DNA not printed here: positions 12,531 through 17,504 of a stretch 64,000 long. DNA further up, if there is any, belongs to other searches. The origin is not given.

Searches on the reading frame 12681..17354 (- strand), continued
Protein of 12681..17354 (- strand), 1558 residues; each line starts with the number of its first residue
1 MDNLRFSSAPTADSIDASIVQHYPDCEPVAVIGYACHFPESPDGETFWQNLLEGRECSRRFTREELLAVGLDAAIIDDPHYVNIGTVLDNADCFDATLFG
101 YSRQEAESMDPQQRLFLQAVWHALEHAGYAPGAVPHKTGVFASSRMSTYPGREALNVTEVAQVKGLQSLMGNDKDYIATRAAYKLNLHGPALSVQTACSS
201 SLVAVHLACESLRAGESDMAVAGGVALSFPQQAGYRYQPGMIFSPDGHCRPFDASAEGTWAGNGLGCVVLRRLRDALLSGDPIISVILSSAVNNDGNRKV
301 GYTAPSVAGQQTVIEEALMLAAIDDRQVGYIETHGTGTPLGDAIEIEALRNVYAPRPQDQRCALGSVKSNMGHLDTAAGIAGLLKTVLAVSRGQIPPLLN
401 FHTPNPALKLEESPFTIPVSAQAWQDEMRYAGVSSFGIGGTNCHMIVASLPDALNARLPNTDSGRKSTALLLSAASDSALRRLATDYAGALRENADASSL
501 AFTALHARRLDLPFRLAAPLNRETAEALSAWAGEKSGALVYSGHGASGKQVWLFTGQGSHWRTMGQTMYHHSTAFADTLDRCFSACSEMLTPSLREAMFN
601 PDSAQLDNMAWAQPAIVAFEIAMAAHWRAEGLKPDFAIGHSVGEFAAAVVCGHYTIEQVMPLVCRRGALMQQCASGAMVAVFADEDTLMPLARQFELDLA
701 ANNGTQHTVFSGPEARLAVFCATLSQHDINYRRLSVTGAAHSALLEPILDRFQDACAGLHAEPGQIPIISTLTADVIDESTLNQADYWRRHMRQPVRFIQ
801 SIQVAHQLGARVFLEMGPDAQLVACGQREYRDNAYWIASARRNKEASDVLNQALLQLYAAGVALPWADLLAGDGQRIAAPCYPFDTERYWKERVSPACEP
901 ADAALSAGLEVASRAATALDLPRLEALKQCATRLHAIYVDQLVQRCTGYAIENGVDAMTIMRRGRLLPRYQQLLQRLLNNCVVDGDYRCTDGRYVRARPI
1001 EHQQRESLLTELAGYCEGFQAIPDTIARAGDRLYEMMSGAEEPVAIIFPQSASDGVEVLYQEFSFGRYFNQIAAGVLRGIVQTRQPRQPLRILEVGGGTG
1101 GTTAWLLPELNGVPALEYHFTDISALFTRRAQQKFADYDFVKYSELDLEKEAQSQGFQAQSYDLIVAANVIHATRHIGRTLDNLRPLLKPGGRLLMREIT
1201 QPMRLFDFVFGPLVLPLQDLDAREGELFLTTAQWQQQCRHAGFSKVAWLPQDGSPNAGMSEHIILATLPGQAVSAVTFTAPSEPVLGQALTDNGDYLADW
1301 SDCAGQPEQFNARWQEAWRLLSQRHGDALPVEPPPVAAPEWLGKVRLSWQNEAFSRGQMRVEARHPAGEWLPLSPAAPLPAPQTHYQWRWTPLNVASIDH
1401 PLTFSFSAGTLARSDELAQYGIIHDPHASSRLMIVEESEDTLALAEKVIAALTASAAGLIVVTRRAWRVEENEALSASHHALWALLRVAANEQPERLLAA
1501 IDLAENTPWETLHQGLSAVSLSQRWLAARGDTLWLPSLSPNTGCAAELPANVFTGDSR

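Call 43: list_cluster_members(proteins=[window:12681-17354:-, L010:14720-15922:+])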
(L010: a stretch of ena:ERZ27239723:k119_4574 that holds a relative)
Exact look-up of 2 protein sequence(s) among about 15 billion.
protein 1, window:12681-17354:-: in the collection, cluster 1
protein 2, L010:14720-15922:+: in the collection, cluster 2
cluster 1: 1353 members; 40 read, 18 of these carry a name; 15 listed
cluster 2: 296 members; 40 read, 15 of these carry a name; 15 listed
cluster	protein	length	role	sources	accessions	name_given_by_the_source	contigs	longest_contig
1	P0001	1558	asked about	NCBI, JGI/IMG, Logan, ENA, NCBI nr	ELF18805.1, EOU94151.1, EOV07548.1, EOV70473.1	hypothetical protein A1UA_00161 [Escherichia coli KTE69] | hypothetical protein A1YW_02303 [Escherichia coli KTE143]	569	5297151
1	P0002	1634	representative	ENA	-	-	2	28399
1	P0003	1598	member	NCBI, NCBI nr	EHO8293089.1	yersiniabactin polyketide synthase HMWP1, partial [Escherichia coli] | yersiniabactin polyketide synthase HMWP1 [Escherichia coli]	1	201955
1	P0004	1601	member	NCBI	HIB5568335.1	TPA: yersiniabactin polyketide synthase HMWP1, partial [Klebsiella pneumoniae]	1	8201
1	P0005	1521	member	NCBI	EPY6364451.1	yersiniabactin polyketide synthase HMWP1, partial [Salmonella enterica subsp. enterica ...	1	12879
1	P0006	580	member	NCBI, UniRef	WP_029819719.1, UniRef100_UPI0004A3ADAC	methyltransferase, partial [Yersinia pestis] | methyltransferase n=1 Tax=Yersinia pestis TaxID=632 RepID=UPI0004A3ADAC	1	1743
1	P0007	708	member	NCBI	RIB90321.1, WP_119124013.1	acyltransferase domain-containing protein, partial [Escherichia coli]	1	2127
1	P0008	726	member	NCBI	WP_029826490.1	SDR family NAD(P)-dependent oxidoreductase, partial [Yersinia pestis]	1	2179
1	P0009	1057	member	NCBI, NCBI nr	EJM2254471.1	yersiniabactin polyketide synthase HMWP1, partial [Escherichia coli] | yersiniabactin polyketide synthase HMWP1 [Escherichia coli]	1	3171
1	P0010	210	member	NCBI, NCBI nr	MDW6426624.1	phosphopantetheine-binding protein, partial [Escherichia coli] | phosphopantetheine-binding protein [Escherichia coli]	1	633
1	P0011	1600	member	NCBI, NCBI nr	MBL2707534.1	acyltransferase domain-containing protein [Klebsiella pneumoniae]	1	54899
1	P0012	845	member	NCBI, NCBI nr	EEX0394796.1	yersiniabactin polyketide synthase HMWP1, partial [Escherichia coli] | yersiniabactin polyketide synthase HMWP1 [Escherichia coli]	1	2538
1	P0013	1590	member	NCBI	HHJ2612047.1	TPA: yersiniabactin polyketide synthase HMWP1, partial [Escherichia coli]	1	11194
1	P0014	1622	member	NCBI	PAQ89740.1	polyketide synthase, partial [Escherichia coli]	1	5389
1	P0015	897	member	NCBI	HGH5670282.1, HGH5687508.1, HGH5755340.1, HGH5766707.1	TPA: yersiniabactin polyketide synthase HMWP1, partial [Klebsiella pneumoniae]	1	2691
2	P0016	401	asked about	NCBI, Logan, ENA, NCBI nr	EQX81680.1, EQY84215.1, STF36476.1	hypothetical protein G962_02082 [Escherichia coli UMEA 3304-1] | hypothetical protein G935_01723 [Escherichia coli UMEA 3190-1]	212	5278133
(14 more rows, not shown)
